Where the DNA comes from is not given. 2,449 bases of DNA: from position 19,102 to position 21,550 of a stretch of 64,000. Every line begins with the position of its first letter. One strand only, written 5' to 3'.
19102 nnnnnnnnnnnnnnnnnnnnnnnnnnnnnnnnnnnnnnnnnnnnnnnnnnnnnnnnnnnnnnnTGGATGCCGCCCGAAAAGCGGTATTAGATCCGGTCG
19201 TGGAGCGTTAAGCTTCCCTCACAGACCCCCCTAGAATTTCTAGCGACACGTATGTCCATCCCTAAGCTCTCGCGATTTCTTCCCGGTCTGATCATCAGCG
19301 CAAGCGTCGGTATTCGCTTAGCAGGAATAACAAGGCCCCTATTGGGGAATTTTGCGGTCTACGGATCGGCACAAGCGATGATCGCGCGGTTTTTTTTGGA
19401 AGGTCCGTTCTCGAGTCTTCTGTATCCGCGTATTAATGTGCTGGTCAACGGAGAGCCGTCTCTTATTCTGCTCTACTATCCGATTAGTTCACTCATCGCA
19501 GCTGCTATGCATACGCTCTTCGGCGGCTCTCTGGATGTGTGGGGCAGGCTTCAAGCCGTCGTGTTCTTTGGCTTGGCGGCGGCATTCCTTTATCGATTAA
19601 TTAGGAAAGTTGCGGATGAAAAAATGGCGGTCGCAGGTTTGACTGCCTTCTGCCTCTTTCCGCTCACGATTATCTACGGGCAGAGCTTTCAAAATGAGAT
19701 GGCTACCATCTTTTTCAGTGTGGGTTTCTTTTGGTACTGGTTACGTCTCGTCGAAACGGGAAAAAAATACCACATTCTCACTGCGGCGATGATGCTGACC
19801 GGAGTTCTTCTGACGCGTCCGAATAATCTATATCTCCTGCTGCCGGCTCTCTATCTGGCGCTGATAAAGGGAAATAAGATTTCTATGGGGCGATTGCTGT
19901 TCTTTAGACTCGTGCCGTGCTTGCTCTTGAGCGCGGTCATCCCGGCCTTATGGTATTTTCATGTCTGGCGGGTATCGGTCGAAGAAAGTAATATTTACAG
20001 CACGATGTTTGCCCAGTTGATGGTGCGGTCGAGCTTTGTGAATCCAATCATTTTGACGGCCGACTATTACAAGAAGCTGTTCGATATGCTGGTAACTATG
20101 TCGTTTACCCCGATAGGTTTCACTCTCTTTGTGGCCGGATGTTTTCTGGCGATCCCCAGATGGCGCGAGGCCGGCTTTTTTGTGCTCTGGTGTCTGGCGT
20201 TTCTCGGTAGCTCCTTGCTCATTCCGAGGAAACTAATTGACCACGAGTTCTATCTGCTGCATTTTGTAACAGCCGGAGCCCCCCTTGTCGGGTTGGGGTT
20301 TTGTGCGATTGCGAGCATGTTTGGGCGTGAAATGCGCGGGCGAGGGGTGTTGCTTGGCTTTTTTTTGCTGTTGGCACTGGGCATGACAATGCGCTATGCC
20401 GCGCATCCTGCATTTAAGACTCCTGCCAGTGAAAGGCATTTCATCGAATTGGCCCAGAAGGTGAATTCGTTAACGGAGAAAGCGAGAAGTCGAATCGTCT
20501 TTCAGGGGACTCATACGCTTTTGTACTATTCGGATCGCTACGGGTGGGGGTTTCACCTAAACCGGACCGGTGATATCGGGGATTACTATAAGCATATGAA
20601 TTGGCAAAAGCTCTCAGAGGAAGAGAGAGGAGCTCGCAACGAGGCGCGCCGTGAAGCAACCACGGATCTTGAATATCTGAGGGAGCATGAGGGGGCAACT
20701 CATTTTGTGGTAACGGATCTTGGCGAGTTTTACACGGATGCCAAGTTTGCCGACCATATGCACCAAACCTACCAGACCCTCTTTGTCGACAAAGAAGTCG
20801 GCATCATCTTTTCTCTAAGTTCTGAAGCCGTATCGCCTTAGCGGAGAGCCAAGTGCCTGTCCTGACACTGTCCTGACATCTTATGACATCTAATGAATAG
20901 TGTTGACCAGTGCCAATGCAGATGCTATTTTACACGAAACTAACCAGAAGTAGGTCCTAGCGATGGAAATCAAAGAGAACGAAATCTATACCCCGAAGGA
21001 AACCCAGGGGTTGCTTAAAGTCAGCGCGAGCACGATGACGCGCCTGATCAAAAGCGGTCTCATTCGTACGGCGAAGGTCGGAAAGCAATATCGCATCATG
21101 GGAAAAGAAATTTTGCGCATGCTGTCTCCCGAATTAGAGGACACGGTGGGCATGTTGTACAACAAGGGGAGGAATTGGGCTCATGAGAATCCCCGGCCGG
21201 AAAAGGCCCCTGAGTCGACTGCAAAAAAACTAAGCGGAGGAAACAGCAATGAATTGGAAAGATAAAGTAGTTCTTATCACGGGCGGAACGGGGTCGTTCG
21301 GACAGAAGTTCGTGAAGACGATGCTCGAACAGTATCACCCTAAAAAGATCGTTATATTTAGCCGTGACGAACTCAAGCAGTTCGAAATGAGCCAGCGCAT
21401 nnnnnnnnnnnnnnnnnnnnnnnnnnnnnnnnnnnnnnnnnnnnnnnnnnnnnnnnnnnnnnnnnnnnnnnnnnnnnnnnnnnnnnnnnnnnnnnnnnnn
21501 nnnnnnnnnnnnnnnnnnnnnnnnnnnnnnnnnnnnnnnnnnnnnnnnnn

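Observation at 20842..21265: Phased TGACA repeat array, strong promoter, then an excisionase-family HTH gene as first cistron of the pse operon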

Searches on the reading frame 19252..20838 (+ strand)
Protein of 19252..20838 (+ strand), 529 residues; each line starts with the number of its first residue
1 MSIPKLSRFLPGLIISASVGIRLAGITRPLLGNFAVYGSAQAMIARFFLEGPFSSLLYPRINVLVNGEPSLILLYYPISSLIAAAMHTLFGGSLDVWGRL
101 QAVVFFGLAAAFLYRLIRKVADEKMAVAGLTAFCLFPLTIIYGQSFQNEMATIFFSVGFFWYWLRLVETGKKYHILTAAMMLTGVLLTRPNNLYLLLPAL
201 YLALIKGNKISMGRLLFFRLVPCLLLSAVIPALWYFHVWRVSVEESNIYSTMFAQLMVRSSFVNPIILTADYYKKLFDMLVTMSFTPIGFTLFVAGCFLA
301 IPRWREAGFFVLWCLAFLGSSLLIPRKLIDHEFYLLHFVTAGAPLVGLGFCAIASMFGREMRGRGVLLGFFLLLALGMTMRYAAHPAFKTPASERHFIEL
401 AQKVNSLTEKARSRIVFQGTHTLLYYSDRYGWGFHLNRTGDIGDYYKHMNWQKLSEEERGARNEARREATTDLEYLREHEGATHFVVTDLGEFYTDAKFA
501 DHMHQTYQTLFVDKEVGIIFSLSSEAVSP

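Call 3: search_protein_families(library=pfam, proteins=[window:19252-20838:+], max_evalue=0.01)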
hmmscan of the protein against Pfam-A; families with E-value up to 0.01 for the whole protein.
window:19252-20838:+ (529 aa): 1 family
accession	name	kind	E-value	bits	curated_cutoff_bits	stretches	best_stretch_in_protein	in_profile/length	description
PF13231.12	PMT_2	-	5.1e-09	37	26.1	1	77-235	4-160/160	Dolichyl-phosphate-mannose-protein mannosyltransferase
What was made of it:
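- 19252..20841 (+): Upstream gene: a 529-aa membrane glycosyltransferase-like protein (PMT_2). It is co-directional and ends 16 nt before the array. Pfam PMT_2, E 5e-9 (call 3).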

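Call 38: search_protein_families(library=ncbifam, proteins=[window:19252-20838:+], max_evalue=0.00001)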
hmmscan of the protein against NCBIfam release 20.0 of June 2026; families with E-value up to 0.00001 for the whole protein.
window:19252-20838:+ (529 aa): 0 families

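Call 50: search_protein_families(library=pfam, alignment_id=A3, max_evalue=0.00001)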
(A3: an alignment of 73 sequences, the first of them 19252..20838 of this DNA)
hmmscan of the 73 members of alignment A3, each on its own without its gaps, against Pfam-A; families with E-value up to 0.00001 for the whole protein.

A. member 1, window:19252-20838:+ (529 aa): 1 family
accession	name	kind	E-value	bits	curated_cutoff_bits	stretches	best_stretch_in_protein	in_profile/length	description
PF13231.12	PMT_2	-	5.1e-09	37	26.1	1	77-235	4-160/160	Dolichyl-phosphate-mannose-protein mannosyltransferase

B. families by the number of members that match (of 73 scanned): 40 families (the first 25 are shown)
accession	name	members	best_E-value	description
PF13231.12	PMT_2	18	1.8e-19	Dolichyl-phosphate-mannose-protein mannosyltransferase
PF04055.27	Radical_SAM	11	1.3e-29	Radical SAM superfamily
PF02310.24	B12-binding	9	1.9e-21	B12 binding domain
PF02366.24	PMT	9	1.2e-13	Dolichyl-phosphate-mannose-protein mannosyltransferase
PF00535.33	Glycos_transf_2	4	1.2e-30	Glycosyl transferase family 2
PF13489.12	Methyltransf_23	4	2.3e-22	Methyltransferase domain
PF08241.18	Methyltransf_11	4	4e-19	Methyltransferase domain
PF13649.12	Methyltransf_25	4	3.5e-17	Methyltransferase domain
PF13847.12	Methyltransf_31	4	4.1e-15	Methyltransferase domain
PF08242.18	Methyltransf_12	3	1.2e-15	Methyltransferase domain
PF13472.12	Lipase_GDSL_2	2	6.7e-14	GDSL-like Lipase/Acylhydrolase family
PF13641.12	Glyco_tranf_2_3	2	1.5e-10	Glycosyltransferase like family 2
PF16822.11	ALGX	2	6.3e-10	SGNH hydrolase-like domain, acetyltransferase AlgX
PF10111.15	Glyco_tranf_2_2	2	2.6e-08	Glycosyltransferase like family 2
PF01209.24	Ubie_methyltran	2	1.1e-06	ubiE/COQ5 methyltransferase family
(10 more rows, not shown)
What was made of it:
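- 19252..20841 (+): PMT_2/PMT proteins are the commonest upstream neighbour in related loci (18 and 9 of 73; call 50).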

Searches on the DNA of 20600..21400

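Call 63: search_rna_families(source=window, start=20600, end=21400, threshold=evalue, max_evalue=1)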
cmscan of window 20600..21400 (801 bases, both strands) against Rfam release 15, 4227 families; matches with E-value up to 1: 1.
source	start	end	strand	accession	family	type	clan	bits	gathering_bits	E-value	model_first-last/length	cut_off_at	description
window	21048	21151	+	RF00677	MIR168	Gene; miRNA;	-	15.5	66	0.93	1-129/129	no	MIR168 microRNA precursor family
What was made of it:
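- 20938..20962 (+): Predicted short 5' leader of about 25 nt. The start point is inferred from the -10 position and has not been mapped. No Rfam family matches 20600-21400 (call 63).
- Tried and rejected: Nothing above noise (call 63), so a riboswitch or leader RNA is not indicated.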
